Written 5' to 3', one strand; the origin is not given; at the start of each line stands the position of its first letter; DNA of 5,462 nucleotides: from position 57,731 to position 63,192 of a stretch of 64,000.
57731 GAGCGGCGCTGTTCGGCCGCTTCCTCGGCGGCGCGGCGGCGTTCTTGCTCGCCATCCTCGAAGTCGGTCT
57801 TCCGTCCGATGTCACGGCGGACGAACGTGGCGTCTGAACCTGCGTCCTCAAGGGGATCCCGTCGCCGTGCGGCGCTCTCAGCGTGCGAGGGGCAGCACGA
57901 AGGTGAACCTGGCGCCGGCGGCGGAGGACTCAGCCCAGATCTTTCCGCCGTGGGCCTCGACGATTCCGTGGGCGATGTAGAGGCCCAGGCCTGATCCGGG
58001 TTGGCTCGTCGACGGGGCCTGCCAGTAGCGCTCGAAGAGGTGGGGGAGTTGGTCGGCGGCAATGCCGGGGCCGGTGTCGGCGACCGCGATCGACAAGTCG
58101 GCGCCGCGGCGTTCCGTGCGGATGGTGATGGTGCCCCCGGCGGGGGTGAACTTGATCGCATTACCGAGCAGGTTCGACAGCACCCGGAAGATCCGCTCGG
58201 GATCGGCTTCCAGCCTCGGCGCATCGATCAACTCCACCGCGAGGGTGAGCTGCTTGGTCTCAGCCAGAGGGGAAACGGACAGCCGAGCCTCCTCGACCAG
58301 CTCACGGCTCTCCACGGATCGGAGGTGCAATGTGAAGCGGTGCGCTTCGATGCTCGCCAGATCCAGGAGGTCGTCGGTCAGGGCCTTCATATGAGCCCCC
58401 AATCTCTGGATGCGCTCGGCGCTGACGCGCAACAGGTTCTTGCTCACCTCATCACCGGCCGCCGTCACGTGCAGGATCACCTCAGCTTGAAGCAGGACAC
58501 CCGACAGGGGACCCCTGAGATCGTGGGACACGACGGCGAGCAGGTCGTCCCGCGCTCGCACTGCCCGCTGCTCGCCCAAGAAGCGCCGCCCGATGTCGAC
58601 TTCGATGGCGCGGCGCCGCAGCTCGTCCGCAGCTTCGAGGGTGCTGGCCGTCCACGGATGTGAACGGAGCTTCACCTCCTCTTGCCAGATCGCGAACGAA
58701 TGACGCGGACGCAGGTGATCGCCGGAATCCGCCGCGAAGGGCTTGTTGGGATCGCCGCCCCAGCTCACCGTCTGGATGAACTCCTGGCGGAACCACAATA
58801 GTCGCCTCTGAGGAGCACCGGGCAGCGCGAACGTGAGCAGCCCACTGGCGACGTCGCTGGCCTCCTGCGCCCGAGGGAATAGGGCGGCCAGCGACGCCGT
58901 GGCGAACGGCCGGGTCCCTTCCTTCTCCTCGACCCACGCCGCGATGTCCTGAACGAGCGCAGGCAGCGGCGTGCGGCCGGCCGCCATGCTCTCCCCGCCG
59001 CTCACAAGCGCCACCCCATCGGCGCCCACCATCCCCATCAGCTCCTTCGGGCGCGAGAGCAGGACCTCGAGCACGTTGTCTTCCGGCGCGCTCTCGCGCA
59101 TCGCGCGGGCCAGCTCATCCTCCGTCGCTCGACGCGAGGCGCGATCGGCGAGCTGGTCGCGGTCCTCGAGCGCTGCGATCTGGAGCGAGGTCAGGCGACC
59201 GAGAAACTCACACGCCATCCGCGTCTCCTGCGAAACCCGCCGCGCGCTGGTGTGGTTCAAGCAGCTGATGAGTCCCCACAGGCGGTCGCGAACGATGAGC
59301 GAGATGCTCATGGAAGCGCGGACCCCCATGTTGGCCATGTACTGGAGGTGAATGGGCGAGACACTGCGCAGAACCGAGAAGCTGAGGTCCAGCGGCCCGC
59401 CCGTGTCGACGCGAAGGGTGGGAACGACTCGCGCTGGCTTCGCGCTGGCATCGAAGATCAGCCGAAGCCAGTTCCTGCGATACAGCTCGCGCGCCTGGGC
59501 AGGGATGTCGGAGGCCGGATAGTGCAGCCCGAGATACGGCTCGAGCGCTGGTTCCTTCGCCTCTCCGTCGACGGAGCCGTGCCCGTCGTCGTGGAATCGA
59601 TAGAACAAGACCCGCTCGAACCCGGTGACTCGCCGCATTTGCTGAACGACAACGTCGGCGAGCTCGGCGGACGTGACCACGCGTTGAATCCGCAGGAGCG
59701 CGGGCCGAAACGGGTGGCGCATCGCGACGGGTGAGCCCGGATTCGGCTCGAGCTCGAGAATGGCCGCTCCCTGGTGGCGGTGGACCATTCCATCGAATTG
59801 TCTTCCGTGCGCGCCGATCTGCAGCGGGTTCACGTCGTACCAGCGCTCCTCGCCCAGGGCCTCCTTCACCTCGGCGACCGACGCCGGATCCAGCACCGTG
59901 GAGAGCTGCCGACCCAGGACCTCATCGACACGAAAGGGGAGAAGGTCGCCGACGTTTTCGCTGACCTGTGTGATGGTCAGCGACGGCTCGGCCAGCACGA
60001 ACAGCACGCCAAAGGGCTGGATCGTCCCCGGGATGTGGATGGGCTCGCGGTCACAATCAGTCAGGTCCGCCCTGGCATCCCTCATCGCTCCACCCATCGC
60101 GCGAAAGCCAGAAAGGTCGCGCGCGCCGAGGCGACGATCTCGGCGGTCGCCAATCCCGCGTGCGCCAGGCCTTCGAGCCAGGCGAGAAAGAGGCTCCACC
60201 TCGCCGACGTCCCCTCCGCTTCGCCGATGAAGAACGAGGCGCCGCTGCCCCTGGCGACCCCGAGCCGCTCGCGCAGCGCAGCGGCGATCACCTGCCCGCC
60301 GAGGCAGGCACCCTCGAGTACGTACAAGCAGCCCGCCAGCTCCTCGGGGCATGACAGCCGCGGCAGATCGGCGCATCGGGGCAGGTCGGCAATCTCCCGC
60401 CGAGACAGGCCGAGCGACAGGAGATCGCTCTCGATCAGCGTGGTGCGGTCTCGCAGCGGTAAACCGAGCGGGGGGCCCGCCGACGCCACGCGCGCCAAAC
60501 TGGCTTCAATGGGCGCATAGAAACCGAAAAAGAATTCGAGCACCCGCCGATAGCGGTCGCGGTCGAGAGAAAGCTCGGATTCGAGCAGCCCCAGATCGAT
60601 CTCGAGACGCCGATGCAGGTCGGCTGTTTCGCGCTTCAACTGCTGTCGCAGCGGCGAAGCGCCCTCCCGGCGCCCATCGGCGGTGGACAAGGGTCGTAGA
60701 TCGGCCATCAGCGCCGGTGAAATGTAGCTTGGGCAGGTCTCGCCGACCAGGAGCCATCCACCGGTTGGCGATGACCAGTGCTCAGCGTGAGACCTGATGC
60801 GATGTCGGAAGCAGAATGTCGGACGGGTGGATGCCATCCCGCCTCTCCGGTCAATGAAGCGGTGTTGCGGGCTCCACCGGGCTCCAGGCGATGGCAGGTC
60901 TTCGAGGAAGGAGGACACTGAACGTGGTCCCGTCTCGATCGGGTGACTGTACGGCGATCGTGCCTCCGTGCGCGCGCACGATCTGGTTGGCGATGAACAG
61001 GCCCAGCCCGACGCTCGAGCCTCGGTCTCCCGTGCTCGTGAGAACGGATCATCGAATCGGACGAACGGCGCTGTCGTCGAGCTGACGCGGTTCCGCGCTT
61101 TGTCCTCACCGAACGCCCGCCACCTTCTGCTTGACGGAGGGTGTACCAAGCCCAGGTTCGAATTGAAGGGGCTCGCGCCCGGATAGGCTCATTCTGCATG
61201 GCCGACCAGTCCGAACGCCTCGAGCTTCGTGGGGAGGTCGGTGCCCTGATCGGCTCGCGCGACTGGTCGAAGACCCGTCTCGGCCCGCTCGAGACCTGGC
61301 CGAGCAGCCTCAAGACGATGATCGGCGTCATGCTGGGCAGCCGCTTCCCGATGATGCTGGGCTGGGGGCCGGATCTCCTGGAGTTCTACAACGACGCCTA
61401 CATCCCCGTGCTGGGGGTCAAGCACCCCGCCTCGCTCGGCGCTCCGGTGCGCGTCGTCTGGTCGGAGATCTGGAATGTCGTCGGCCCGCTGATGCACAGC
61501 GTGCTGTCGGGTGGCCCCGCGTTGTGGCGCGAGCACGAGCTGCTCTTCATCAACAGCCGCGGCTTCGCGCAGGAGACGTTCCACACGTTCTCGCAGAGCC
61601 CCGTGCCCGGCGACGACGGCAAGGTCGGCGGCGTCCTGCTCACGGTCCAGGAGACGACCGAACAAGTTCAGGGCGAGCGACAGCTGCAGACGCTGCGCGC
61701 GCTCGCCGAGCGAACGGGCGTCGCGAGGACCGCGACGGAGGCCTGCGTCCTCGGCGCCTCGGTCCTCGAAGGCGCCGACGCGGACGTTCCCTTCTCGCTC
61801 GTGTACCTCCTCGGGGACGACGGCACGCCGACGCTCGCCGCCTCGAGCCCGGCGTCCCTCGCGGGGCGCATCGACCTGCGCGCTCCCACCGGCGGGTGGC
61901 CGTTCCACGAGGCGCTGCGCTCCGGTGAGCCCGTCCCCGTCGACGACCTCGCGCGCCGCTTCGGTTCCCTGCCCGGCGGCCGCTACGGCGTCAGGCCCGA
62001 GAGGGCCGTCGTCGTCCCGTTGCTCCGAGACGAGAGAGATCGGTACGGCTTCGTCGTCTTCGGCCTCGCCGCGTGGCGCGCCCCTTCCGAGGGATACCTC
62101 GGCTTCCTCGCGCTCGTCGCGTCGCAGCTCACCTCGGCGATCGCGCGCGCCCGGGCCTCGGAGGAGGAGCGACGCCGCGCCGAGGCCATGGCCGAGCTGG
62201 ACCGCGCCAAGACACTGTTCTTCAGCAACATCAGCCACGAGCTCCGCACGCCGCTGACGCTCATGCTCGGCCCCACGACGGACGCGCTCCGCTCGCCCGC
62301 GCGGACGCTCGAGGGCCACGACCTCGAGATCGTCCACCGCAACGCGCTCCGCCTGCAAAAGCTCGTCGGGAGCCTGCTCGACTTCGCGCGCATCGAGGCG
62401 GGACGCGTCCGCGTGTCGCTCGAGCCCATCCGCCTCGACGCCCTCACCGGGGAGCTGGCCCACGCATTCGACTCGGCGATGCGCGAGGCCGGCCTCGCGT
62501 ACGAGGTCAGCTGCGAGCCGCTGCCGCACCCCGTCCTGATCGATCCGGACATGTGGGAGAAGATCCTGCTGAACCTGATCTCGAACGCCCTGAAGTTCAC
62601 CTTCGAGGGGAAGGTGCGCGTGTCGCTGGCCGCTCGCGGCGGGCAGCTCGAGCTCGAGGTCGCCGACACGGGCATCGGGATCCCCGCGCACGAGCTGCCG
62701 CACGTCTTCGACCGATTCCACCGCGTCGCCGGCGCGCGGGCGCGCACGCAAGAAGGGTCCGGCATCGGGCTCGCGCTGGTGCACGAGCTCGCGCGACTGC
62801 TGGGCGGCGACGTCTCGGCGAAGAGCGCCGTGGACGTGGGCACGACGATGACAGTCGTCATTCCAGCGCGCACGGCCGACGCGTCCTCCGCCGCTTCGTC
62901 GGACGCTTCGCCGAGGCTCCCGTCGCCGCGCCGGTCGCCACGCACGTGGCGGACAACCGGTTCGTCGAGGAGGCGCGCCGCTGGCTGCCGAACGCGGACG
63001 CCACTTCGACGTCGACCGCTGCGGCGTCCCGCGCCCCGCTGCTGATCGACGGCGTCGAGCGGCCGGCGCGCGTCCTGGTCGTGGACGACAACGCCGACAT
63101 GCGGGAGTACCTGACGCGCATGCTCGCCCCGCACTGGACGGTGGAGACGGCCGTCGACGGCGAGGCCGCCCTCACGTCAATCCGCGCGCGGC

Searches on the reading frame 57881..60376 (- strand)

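Call 13: search_protein_families(library=pfam, proteins=[window:57881-60376:-])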
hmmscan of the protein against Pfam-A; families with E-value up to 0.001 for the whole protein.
window:57881-60376:- (832 aa): 6 families
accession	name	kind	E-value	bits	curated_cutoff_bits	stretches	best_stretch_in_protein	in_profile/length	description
PF00360.26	PHY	-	2.3e-49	167.7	27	1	417-593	3-177/183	Phytochrome region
PF02518.31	HATPase_c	-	2.7e-30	105.5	26.4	1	725-831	2-110/111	Histidine kinase-, DNA gyrase B-, and HSP90-like ATPase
PF08446.17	PAS_2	-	1.5e-27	96.9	21.4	1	108-211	1-106/107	PAS fold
PF01590.32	GAF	-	2e-12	48.3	22.4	1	238-401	4-130/133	GAF domain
PF00512.31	HisKA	-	1.1e-10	41.8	26.9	1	608-678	1-65/66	His Kinase A (phospho-acceptor) domain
PF13581.12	HATPase_c_2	-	0.00049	20.5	27.4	0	739-808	42-111/127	Histidine kinase-like ATPase domain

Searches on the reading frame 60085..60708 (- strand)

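Call 13: search_protein_families(library=pfam, proteins=[window:60085-60708:-])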
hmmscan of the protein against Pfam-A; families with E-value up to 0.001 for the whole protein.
window:60085-60708:- (208 aa): 1 family
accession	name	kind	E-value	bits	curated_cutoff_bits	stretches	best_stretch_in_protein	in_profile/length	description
PF01126.25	Heme_oxygenase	-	4.6e-17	63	23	1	19-207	2-203/204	Heme oxygenase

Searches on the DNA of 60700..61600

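Call 12: search_rna_families(source=window, start=60700, end=61600, threshold=evalue, max_evalue=10)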
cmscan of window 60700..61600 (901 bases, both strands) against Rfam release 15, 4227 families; matches with E-value up to 10: 3.
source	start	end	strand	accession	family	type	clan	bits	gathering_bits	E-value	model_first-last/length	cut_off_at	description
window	60946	61054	-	RF02832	Scr5676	Gene; sRNA;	-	22.1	56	0.082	1-130/130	no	Streptomyces RNA 5676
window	61203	61269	+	RF03934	mir-m107-1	Gene; miRNA;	-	18.3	83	2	1-65/65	no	mir-m107-1 microRNA precursor family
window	61203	61269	-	RF03934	mir-m107-1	Gene; miRNA;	-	17.5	83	3.2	1-65/65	no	mir-m107-1 microRNA precursor family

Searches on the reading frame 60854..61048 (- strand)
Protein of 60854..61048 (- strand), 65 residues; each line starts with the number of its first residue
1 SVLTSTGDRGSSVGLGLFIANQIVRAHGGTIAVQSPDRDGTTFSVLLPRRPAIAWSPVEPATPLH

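Call 13: search_protein_families(library=pfam, proteins=[window:60854-61048:-])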
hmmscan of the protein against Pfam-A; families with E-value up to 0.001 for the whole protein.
window:60854-61048:- (65 aa): 1 family
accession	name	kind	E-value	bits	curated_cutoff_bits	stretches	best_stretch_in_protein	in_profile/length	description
PF02518.31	HATPase_c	-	1.4e-08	35.6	26.4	1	6-50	66-110/111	Histidine kinase-, DNA gyrase B-, and HSP90-like ATPase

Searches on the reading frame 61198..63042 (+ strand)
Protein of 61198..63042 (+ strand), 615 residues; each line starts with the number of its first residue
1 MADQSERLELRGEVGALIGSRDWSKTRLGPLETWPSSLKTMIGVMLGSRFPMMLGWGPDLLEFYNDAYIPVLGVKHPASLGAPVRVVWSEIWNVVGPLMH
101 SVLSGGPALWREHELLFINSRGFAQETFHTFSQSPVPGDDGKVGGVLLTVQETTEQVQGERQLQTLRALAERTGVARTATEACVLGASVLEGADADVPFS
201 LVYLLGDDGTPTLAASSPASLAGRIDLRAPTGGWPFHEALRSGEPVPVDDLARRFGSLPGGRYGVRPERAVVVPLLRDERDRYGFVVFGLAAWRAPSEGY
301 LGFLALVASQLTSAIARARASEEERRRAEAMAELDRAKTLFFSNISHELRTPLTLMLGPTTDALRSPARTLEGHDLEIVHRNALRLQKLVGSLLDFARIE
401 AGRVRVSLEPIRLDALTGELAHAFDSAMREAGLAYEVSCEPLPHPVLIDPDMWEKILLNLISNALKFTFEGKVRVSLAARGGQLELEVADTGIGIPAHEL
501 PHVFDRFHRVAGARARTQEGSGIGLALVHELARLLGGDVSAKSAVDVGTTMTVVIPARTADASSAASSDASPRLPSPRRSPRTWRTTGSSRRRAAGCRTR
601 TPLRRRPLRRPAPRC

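Call 13: search_protein_families(library=pfam, proteins=[window:61198-63042:+])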
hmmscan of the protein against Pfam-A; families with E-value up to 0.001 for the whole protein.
window:61198-63042:+ (615 aa): 6 families
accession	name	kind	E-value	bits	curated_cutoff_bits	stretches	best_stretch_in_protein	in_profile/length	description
PF02518.31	HATPase_c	-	4.4e-28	98.4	26.4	1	449-558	2-110/111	Histidine kinase-, DNA gyrase B-, and HSP90-like ATPase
PF00512.31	HisKA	-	7.5e-14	52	26.9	1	337-402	1-66/66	His Kinase A (phospho-acceptor) domain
PF13185.12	GAF_2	-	1.1e-09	39.1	28.6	1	196-316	19-136/136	GAF domain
PF01590.32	GAF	-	7.4e-06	27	22.4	1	197-315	19-133/133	GAF domain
PF13581.12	HATPase_c_2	-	0.00012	22.5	27.4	1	460-538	43-113/127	Histidine kinase-like ATPase domain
PF08448.16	PAS_4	-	0.00061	20.4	23.1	0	96-157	53-109/110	PAS fold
